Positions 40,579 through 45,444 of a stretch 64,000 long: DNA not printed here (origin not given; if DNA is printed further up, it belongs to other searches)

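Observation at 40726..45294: Giant single-chain GHKL ATPase + PD-(D/E)xK (DUF3883-like) protein as a candidate stand-alone defence effector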

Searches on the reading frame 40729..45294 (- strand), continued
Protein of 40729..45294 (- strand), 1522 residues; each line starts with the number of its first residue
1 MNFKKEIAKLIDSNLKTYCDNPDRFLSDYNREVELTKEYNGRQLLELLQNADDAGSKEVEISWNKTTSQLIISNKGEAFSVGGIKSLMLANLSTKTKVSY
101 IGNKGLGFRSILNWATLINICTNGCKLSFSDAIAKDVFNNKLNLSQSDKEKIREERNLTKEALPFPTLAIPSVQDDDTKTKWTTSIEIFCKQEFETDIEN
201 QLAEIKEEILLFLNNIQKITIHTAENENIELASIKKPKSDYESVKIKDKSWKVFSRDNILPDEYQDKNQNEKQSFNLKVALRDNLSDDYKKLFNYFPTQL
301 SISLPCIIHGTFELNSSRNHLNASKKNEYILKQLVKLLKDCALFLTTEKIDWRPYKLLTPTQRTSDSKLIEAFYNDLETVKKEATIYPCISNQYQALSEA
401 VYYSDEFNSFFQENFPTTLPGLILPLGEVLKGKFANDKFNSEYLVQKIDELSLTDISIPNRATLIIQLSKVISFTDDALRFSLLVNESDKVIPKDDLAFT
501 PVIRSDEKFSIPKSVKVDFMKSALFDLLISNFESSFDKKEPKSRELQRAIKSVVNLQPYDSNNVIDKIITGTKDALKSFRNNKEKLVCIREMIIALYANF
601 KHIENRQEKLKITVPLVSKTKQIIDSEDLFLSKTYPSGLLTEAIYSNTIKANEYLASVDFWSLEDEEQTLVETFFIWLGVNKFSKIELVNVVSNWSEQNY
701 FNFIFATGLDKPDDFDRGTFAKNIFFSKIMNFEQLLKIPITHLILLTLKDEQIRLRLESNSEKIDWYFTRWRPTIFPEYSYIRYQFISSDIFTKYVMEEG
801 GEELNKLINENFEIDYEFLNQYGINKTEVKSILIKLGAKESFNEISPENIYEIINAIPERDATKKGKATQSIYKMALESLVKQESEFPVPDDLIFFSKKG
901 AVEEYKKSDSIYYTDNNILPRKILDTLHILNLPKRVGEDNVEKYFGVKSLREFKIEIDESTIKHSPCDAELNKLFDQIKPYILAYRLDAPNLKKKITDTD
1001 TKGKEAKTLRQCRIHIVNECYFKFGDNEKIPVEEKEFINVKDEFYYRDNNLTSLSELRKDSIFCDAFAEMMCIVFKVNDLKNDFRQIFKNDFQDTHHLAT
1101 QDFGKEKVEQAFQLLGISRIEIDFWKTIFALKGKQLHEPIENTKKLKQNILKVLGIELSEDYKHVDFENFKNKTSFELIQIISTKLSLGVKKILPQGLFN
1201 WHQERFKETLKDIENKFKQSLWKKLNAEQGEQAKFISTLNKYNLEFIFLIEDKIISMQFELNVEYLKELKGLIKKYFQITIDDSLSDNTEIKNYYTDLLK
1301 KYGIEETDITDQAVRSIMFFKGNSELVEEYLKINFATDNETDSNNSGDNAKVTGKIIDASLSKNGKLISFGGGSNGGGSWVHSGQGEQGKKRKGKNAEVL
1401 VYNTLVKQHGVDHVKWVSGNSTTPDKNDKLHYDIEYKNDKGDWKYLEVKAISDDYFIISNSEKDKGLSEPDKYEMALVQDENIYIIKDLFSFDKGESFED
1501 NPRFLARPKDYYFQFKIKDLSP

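Call 30: search_solved_structures(query=A1, max_evalue=1, show_alignments=3)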
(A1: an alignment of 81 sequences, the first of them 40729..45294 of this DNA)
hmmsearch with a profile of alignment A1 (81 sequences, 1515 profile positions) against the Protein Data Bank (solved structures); distinct sequences matched with E-value up to 1: 5.
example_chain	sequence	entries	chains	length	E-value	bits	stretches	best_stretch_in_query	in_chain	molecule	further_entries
5v47_A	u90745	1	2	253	0.1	13.4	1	40-66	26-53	Lizard sacsin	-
5v44_A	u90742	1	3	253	0.1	13.3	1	40-66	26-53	Sacsin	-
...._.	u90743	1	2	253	0.1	13.3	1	40-66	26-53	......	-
2n5j_A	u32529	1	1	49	0.2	12.4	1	806-842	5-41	Ribonuclease ZC3H12A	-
5v46_A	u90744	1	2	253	0.25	12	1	41-66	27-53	Sacsin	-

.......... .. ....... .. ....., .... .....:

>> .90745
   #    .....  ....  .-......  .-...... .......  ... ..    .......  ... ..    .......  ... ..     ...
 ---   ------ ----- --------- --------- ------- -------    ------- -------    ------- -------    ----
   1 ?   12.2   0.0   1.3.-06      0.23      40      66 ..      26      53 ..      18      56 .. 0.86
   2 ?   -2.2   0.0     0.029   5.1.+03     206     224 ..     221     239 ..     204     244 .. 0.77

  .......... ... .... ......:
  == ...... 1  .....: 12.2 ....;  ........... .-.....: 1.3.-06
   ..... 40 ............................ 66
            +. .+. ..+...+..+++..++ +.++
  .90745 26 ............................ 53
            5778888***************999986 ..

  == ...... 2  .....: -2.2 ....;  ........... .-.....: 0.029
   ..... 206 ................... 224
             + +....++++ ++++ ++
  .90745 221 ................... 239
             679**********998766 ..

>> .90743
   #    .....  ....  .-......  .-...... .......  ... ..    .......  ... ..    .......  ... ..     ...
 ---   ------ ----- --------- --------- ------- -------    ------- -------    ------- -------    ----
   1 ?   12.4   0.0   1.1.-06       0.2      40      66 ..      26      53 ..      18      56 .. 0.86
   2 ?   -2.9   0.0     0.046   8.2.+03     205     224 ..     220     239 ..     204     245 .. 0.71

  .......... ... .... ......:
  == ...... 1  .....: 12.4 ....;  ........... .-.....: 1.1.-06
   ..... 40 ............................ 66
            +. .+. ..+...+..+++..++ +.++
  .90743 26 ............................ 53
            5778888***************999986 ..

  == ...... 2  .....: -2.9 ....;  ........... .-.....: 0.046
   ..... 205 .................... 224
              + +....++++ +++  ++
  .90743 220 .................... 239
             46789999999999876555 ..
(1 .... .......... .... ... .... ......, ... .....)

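Call 35: find_related_loci(query=A1, collection=genome_contigs, flank=10000)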
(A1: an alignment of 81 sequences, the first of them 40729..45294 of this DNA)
Query A1 (1522 aa) in genome_contigs; peptide patterns used: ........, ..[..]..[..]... (x = any residue, [..] = any of these).
600 stretches matched a pattern (row limit reached: there are more); 81 encode a relative of the query (tblastn E <= 1e-3); the best 80 are kept; 80 distinct loci.
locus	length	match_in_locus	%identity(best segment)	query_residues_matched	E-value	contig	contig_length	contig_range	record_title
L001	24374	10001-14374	31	26-1517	0e+0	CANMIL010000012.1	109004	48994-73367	uncultured Tenacibaculum sp. isolate 4-648-3Z.fasta genome assembly, contig: NODE_12, whole genome shotgun sequence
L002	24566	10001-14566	31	4-1522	9e-178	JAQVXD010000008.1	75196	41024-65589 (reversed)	MAG: Fermentimonas sp. isolate STF2_118 NODE_589_length_75196_cov_5.744462_Sandtown_F2, whole genome shotgun sequence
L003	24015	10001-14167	30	1-1518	8e-161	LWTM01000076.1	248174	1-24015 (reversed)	MAG: Cycloclasticus sp. symbiont of Poecilosclerida sp. N isolate specimen N Ga0097676_176, whole genome shotgun sequenc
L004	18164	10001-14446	30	2-1490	4e-160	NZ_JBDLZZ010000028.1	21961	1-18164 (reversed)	Flavobacterium aestuarii strain SYSU M80003 NODE_28_length_21961_cov_242.205264, whole genome shotgun sequence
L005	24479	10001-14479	34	2-1512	0e+0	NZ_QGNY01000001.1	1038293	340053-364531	Pedobacter paludis strain R-8 contig1, whole genome shotgun sequence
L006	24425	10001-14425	28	15-1490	1e-121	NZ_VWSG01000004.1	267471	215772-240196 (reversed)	Paenimyroides baculatum strain SNL9 contig4, whole genome shotgun sequence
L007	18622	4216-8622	28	4-1519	4e-132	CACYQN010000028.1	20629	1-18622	MAG: uncultured Bacteroidia bacterium isolate RUG12182 genome assembly, contig: RUG12182_asm_28, whole genome shotgun se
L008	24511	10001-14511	31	2-1517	1e-111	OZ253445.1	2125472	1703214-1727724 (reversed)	MAG: Gammaproteobacteria bacterium isolate 784a0e4a-5893-478c-96b6-681db1ea85f7 genome assembly, chromosome: 1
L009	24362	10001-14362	28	1-1489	1e-111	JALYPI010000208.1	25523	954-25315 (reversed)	MAG: Bacteroidota bacterium isolate MDV bin33 SD1454-56_k127_1537816, whole genome shotgun sequence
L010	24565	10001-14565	34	3-1518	3e-97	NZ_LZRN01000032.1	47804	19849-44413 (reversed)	Gelidibacter algens strain ACAM 536 contig00032, whole genome shotgun sequence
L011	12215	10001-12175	34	17-774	2e-96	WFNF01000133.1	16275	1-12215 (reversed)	MAG: Helicobacteraceae bacterium isolate S010_66_esom k151_44782, whole genome shotgun sequence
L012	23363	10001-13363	27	1-1150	2e-99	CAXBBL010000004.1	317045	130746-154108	MAG TPA_asm: uncultured Schleiferiaceae bacterium isolate ERR2762107_binner123_Refined_32 genome assembly, contig: ERZ34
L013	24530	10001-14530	30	4-1519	8e-180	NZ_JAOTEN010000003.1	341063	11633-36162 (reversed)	Chryseobacterium gilvum strain GMJ5 contig3, whole genome shotgun sequence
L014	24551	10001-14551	30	4-1519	3e-179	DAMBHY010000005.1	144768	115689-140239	MAG TPA_asm: Dysgonamonadaceae bacterium isolate CTOTU48917 NODE_33_length_144768_cov_11.783800, whole genome shotgun se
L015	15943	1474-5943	24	24-1494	3e-86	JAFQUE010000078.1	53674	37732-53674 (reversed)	MAG: Bacteroidaceae bacterium isolate RGIG2154 Goat_Colon.Co__c2562945, whole genome shotgun sequence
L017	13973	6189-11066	30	2-1516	2e-82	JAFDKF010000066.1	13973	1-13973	MAG: Deltaproteobacteria bacterium isolate Meg22_46_Bin_1 Meg22_46_Bin_1_scaffold_7626, whole genome shotgun sequence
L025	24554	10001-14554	29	16-1501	1e-144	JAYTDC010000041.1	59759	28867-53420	MAG: Segetibacter sp. isolate GFS_1656 GFS_1656_40, whole genome shotgun sequence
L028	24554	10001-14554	32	3-1518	0e+0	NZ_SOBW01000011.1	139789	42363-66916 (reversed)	Gelidibacter sediminis strain DSM 28135 Ga0170425_105, whole genome shotgun sequence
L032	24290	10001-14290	22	32-1480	4e-39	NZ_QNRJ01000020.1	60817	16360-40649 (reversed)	Rossellomorea aquimaris strain 97B Ga0227240_120, whole genome shotgun sequence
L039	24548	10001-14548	33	3-1518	0e+0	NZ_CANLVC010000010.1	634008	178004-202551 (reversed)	Aquimarina algiphila isolate 2-91_1.fasta NODE_7, whole genome shotgun sequence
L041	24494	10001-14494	25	24-1502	2e-85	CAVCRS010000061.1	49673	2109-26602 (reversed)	Faecalibacillus sp. isolate H07605-L1_cleanbin_000027 genome assembly, contig: Spades_H07605-L1_contig_235, whole genome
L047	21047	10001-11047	22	35-341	6e-11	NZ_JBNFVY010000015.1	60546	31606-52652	Aliiroseovarius sp. PTFE2010 scaffold_15_length=60547, whole genome shotgun sequence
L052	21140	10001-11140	21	2-337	4e-10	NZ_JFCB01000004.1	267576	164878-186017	Streptomyces toyocaensis strain NRRL 15009 contig00004, whole genome shotgun sequence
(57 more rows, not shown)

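Call 36: find_encoding_contigs(protein=P0002, flank=10000, max_places=5)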
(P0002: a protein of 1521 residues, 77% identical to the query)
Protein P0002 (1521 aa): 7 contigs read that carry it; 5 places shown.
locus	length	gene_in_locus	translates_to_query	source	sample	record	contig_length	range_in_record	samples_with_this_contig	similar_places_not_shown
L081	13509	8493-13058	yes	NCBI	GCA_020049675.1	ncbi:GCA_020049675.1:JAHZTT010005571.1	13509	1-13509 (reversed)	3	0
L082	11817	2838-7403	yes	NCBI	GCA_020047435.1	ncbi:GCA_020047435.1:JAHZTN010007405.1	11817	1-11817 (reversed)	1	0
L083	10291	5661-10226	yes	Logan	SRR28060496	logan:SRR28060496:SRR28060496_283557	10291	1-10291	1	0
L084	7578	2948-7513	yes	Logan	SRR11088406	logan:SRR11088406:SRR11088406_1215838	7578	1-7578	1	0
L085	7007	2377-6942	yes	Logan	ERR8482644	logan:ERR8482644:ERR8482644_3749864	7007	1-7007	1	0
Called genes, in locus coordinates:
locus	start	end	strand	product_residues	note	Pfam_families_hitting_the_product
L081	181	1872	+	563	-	-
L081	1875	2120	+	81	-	-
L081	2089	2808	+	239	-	-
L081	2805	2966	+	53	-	-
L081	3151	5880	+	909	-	-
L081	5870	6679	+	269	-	-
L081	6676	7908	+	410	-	-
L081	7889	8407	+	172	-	PF21980:MksE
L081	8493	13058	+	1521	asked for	PF25794:SACS (weak), PF13020:NOV_C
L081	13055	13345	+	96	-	-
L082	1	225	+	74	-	?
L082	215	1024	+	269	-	-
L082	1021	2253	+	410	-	-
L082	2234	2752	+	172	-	PF21980:MksE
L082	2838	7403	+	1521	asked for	PF25794:SACS (weak), PF13020:NOV_C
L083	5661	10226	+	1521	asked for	PF25794:SACS (weak), PF13020:NOV_C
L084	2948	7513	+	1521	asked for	PF25794:SACS (weak), PF13020:NOV_C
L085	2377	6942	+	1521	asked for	PF25794:SACS (weak), PF13020:NOV_C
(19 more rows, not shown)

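Call 42: find_encoding_contigs(protein=P0011, flank=10000, max_places=1)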
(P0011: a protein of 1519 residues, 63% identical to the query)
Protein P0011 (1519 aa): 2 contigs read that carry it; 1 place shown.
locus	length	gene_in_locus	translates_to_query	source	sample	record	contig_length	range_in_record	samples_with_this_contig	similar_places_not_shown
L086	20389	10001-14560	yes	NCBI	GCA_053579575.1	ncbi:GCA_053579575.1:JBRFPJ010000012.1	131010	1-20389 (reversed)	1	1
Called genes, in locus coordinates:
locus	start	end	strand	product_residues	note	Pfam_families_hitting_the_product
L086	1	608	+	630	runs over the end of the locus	PF00015:MCPsignal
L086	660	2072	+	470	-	PF10396:TrmE_N, PF12631:MnmE_helical, PF03193:RsgA_GTPase (faint), PF00009:GTP_EFTU, PF00025:Arf, PF00071:Ras, PF01926:MMR_HSR1, PF02421:FeoB_N, +3 more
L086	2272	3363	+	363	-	PF17293:Arm-DNA-bind_5, PF13102:Phage_int_SAM_5, PF00589:Phage_integrase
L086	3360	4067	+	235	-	-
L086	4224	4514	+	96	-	PF12728:HTH_17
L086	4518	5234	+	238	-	-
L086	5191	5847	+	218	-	-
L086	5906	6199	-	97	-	PF12728:HTH_17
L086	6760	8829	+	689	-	PF12161:HsdM_N, PF02384:N6_Mtase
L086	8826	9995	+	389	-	PF01420:Methylase_S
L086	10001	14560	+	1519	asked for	PF25794:SACS (faint), PF13020:NOV_C (faint)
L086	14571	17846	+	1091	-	PF04313:HSDR_N, PF04851:ResIII, PF18766:SWI2_SNF2, PF22679:T1R_D3-like, PF11867:T1RH-like_C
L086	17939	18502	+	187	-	PF13238:AAA_18, PF13671:AAA_33 (weak), PF00406:ADK, PF13207:AAA_17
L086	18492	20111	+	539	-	PF04055:Radical_SAM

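Call 43: find_encoding_contigs(protein=P0017, flank=10000, max_places=1)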
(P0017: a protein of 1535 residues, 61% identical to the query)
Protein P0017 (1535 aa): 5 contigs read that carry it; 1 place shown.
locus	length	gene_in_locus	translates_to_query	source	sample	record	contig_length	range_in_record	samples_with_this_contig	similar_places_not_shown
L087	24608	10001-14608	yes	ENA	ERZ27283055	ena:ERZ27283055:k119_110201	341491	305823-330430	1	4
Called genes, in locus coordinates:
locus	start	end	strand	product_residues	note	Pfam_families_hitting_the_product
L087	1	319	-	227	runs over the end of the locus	-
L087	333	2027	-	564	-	PF03235:GmrSD_N, PF07510:GmrSD_C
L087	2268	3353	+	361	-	-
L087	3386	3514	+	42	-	-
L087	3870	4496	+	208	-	-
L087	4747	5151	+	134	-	-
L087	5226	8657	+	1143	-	PF04480:DUF559 (weak), PF00270:DEAD, PF00271:Helicase_C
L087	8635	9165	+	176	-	-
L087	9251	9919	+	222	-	-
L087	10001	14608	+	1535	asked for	PF25794:SACS (faint), PF13020:NOV_C (weak)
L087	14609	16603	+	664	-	PF02171:Piwi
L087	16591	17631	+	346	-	PF18742:DpnII-MboI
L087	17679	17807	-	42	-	-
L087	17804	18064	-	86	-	-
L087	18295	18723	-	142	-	-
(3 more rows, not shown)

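Call 44: find_encoding_contigs(protein=P0053, flank=10000, max_places=1)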
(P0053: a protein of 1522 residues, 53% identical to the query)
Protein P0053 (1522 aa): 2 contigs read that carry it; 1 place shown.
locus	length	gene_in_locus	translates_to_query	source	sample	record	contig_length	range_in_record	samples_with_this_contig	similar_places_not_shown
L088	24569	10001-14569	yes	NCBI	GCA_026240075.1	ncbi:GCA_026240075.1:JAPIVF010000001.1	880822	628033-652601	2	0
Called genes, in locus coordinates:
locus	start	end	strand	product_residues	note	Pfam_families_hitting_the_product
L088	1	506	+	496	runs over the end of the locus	PF14322:SusD-like_3, PF07980:SusD_RagB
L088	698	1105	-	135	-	PF07681:DoxX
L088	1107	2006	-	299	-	PF02016:Peptidase_S66, PF17676:Peptidase_S66C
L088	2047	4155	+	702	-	PF00133:tRNA-synt_1, PF01406:tRNA-synt_1e (faint), PF09334:tRNA-synt_1g, PF19303:Anticodon_3, PF08264:Anticodon_1, PF01588:tRNA_bind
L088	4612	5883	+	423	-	PF17293:Arm-DNA-bind_5, PF13102:Phage_int_SAM_5, PF00589:Phage_integrase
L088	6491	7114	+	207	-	PF19570:DUF6088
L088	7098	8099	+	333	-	PF08843:AbiEii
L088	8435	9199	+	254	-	PF00149:Metallophos, PF12850:Metallophos_2 (faint)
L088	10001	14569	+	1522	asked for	PF25794:SACS (faint), PF13020:NOV_C (weak)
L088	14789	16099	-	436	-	-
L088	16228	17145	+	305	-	-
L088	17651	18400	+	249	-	-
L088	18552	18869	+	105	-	PF12728:HTH_17 (weak)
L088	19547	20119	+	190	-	-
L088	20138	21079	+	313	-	PF18976:DUF5712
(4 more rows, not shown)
